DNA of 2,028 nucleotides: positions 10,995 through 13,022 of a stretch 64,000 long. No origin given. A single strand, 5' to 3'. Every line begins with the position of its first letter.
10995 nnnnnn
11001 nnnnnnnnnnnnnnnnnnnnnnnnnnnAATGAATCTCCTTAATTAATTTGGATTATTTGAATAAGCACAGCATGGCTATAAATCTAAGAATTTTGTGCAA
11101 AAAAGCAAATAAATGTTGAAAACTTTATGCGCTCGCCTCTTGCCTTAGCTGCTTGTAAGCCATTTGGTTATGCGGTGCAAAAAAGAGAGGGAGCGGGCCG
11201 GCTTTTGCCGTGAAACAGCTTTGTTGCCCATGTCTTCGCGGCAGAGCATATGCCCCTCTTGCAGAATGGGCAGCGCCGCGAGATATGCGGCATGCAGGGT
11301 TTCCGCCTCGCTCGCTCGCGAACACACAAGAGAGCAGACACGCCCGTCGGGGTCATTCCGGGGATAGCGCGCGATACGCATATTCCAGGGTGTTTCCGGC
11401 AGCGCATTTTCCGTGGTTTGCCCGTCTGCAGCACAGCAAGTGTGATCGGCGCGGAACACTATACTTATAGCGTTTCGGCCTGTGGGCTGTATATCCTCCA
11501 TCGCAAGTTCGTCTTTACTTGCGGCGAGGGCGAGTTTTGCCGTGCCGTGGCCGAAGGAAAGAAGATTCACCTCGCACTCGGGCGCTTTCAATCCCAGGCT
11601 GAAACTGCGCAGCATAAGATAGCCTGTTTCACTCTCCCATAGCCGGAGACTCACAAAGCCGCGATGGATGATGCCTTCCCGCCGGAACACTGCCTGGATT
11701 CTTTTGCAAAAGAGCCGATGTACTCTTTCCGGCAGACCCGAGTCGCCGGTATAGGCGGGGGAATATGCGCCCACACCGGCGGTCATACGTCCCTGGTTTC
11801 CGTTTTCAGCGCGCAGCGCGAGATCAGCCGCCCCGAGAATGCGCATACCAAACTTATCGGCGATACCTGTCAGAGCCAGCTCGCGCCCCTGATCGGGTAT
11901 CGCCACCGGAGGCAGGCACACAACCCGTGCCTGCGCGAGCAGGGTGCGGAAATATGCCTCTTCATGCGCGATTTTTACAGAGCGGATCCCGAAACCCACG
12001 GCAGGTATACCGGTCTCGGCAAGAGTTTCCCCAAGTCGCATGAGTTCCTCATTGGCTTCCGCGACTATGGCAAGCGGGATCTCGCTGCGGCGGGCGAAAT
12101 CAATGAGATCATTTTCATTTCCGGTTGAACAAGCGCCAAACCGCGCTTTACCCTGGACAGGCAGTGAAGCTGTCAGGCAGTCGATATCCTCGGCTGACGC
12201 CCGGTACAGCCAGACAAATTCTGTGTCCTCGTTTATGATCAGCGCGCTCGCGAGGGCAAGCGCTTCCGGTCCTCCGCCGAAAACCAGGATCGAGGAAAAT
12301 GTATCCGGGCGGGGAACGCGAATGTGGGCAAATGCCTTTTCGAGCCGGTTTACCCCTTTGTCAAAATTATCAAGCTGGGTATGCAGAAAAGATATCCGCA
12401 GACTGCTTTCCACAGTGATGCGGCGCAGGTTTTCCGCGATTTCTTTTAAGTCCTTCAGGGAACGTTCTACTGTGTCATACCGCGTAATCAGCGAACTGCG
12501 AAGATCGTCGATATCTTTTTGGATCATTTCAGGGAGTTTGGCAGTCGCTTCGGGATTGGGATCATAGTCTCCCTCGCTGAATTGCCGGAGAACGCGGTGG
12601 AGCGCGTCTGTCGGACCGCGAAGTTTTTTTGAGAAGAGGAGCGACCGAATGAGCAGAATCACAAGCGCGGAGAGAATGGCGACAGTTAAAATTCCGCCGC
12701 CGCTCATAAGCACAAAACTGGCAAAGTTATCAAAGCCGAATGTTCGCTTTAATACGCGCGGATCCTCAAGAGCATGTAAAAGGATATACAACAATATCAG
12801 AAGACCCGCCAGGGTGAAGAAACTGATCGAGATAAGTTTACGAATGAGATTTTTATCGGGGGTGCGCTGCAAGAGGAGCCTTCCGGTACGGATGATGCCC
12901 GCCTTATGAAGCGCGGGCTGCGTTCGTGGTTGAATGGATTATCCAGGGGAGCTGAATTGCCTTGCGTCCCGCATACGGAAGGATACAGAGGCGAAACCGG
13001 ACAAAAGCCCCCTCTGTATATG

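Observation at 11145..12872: Membrane-anchored PurD homologue with a deleted ATP-grasp lid, a probable pseudo-enzyme repurposed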

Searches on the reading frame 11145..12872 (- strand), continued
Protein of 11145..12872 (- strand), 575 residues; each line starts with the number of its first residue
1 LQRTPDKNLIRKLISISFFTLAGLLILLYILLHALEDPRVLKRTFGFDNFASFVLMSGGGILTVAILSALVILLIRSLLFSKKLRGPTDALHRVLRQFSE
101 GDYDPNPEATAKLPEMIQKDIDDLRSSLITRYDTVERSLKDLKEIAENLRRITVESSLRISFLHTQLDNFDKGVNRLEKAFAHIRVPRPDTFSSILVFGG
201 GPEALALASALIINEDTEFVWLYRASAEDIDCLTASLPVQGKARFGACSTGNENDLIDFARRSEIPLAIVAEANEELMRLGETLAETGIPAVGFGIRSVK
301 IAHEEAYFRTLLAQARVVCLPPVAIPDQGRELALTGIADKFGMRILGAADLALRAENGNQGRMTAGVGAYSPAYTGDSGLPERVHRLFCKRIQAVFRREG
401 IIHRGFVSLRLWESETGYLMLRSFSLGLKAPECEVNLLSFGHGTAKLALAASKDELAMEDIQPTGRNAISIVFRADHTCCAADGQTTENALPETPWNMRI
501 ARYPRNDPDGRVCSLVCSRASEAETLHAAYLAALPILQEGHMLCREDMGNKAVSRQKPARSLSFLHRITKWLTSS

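Call 77: list_cluster_members(proteins=[P0001, P0156, P0157, P0006, P0004])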
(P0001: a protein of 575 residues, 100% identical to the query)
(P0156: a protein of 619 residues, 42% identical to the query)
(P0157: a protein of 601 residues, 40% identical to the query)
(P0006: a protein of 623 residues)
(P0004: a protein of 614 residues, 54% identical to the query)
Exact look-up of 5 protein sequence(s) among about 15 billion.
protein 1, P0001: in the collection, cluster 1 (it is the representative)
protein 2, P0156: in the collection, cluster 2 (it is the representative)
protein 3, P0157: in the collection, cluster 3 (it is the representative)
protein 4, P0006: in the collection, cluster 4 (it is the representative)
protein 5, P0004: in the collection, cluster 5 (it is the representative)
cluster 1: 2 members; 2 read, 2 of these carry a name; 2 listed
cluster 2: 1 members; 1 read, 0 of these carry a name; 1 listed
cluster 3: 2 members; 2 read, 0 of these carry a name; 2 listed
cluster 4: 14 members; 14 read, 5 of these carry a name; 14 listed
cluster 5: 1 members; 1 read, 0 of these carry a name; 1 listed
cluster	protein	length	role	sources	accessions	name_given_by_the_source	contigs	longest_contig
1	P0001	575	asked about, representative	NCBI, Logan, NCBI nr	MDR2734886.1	MAG: hypothetical protein LBC99_09670 [Spirochaetota bacterium] | hypothetical protein [Spirochaetota bacterium]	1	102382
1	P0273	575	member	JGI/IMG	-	phosphoribosylamine-glycine ligase/HAMP domain-containing protein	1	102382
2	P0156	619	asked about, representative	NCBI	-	-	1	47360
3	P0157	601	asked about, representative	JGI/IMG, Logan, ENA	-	-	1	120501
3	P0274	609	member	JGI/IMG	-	-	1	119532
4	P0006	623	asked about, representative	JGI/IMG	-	-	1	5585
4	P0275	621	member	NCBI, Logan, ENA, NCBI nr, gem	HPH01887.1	MAG TPA: hypothetical protein PK297_02870 [Spirochaetota bacterium] | hypothetical protein [Spirochaetota bacterium]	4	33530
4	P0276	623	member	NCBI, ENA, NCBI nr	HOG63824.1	MAG TPA: hypothetical protein PLD82_00120 [Spirochaetota bacterium] | hypothetical protein [Spirochaetota bacterium]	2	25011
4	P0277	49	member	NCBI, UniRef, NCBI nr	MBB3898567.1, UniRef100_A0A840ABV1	hypothetical protein GGQ83_002004 [Roseococcus suduntuyensis] | Uncharacterized protein n=1 Tax=Roseococcus suduntuyensis TaxID=455361 ... | hypothetical protein [Roseococcus suduntuyensis]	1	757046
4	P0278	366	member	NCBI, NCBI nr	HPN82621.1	MAG TPA: hypothetical protein PLM00_04470, partial [Spirochaetota bacterium] | hypothetical protein [Spirochaetota bacterium]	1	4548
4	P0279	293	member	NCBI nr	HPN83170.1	methyl-accepting chemotaxis protein [Spirochaetota bacterium]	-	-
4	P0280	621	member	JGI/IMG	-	-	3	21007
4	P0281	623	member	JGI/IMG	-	-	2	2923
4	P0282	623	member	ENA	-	-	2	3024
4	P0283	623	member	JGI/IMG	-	-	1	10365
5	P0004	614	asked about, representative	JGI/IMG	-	-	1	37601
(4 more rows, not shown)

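Call 81: find_encoding_contigs(protein=P0026, flank=7000, max_places=3)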
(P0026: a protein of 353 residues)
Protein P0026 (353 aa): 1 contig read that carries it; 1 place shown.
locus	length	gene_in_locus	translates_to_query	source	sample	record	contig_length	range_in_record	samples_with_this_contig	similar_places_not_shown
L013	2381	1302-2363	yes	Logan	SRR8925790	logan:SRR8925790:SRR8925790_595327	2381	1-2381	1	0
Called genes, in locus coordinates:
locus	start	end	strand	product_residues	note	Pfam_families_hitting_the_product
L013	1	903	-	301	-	?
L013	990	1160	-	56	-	-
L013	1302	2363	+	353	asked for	PF02844:GARS_N, PF01071:GARS_A, PF02843:GARS_C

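Call 82: find_encoding_contigs(protein=P0147, flank=7000, max_places=3)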
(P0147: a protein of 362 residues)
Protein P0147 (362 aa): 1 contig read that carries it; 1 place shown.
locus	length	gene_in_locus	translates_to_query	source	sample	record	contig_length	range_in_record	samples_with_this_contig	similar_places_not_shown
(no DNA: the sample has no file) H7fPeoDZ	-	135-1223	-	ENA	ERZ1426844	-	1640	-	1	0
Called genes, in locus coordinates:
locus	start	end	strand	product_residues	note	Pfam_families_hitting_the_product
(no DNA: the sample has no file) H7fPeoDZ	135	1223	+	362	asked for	PF02844:GARS_N, PF01071:GARS_A, PF02843:GARS_C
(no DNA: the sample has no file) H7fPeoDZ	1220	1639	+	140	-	?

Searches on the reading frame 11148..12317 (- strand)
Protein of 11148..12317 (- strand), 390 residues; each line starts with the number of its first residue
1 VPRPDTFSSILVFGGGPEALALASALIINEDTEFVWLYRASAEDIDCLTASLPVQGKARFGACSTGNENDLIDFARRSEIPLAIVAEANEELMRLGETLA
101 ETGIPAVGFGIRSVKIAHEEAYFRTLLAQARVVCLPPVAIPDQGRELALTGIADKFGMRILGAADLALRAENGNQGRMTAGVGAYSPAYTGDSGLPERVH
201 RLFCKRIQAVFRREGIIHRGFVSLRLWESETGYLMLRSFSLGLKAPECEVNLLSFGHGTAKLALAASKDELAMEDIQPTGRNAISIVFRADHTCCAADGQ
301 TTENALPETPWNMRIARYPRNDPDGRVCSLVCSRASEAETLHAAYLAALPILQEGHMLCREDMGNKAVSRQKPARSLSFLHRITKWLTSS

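Call 46: predict_structure(alignment_id=A4)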
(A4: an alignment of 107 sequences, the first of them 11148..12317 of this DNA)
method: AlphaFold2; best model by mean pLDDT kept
length: 390 residues; sequences in the alignment: 107
mean_pLDDT: 91.8   pTM: 0.90
mean pLDDT of the five models: 91.8, 91.2, 90.7, 90.0, 90.1
residues with pLDDT >= 90: 309; 70-90: 59; 50-70: 21; < 50: 1
segments of 3 or more residues with pLDDT < 50: none
pLDDT, mean of each block of 10 residues (from residue 1): 88 97 96 96 93 83 93 97 95 95 94 80 96 93 91 97 97 94 95 93 97 96 97 96 97 96 98 93 97 71 79 93 95 96 96 94 91 59 73
secondary structure, 60 per line:
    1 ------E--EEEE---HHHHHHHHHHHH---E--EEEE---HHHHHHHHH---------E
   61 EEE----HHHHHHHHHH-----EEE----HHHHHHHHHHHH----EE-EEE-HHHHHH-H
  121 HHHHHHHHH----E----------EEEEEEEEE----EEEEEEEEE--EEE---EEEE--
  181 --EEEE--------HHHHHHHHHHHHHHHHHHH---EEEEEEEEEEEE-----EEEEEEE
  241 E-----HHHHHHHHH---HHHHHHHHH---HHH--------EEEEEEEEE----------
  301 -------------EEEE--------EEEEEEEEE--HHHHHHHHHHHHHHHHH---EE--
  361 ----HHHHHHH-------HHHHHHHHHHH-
elements in order: E10-13 H17-28 E35-38 H42-50 E60-63 H68-77 E83-85 H90-101 E109-111 H113-118 H120-129 E145-153 E158-166 E169-171 E175-178 E183-186 H195-213 E217-228 E234-241 H247-255 H259-267 E282-290 E314-317 E326-334 H337-353 H365-371 H379-389

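Call 50: fold_search(model_id=the predicted structure, library=pdb)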
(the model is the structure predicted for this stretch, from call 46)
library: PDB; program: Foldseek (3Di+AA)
matches with E <= 10: 1908; with E <= 0.001: 278
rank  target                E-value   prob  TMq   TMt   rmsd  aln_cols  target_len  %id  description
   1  5vev_A                6.7e-23  1.00  0.74  0.71   4.9       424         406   18  Crystal Structure of Phosphoribosylamine-glycine Ligase from Neisseria gonorrhoeae (released 2017-04-12)
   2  5vev_B                8.6e-23  1.00  0.73  0.70   4.5       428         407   18  Crystal Structure of Phosphoribosylamine-glycine Ligase from Neisseria gonorrhoeae (released 2017-04-12)
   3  1gso                  1.6e-22  1.00  0.69  0.65   6.0       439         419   18  GLYCINAMIDE RIBONUCLEOTIDE SYNTHETASE (GAR-SYN) FROM E. COLI. (released 1998-12-09)
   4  7lvo                  3.6e-21  1.00  0.69  0.63   5.5       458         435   15  Cryptococcus neoformans GAR synthetase (released 2021-08-25)
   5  2qk4_B                5.4e-21  1.00  0.69  0.64   5.2       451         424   15  Human glycinamide ribonucleotide synthetase (released 2007-07-24)
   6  3mjf                  6.5e-21  1.00  0.73  0.67   5.5       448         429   18  Phosphoribosylamine-glycine ligase from Yersinia pestis (released 2010-05-26)
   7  2ip4_A                1.3e-20  1.00  0.69  0.65   6.2       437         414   19  Crystal Structure of Glycinamide Ribonucleotide Synthetase from Thermus thermophilus HB8 (released 2007-10-30)
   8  2qk4_A                1.4e-20  1.00  0.66  0.61   6.5       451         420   15  Human glycinamide ribonucleotide synthetase (released 2007-07-24)
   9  2ys6                  2.1e-19  1.00  0.67  0.63   6.2       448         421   16  Crystal structure of GAR synthetase from Geobacillus kaustophilus (released 2007-10-09)
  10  2yrx                  2.9e-19  1.00  0.68  0.64   6.0       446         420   16  Crystal structure of GAR synthetase from Geobacillus kaustophilus (released 2007-10-09)
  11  3lp8                  3.5e-19  1.00  0.71  0.66   5.6       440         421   14  Crystal structure of phosphoribosylamine-glycine ligase from Ehrlichia chaffeensis (released 2010-02-23)
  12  2yw2_A                1.0e-18  1.00  0.67  0.62   6.1       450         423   16  Crystal structure of GAR synthetase from Aquifex aeolicus in complex with ATP (released 2007-10-23)
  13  2xcl                  4.3e-18  1.00  0.67  0.63   5.7       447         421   16  Nucleotide-bound Structures of Bacillus subtilis Glycinamide Ribonucleotide Synthetase (released 2011-03-23)
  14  2yrw                  7.9e-18  1.00  0.68  0.65   5.8       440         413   16  Crystal structure of GAR synthetase from Geobacillus kaustophilus (released 2007-10-09)
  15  9yx1_R                4.2e-16  1.00  0.53  0.51   6.3       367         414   15  Structure of the long chain acyl-CoA carboxylase complex from Mycobacterium smegmatis (released 2025-11-26)
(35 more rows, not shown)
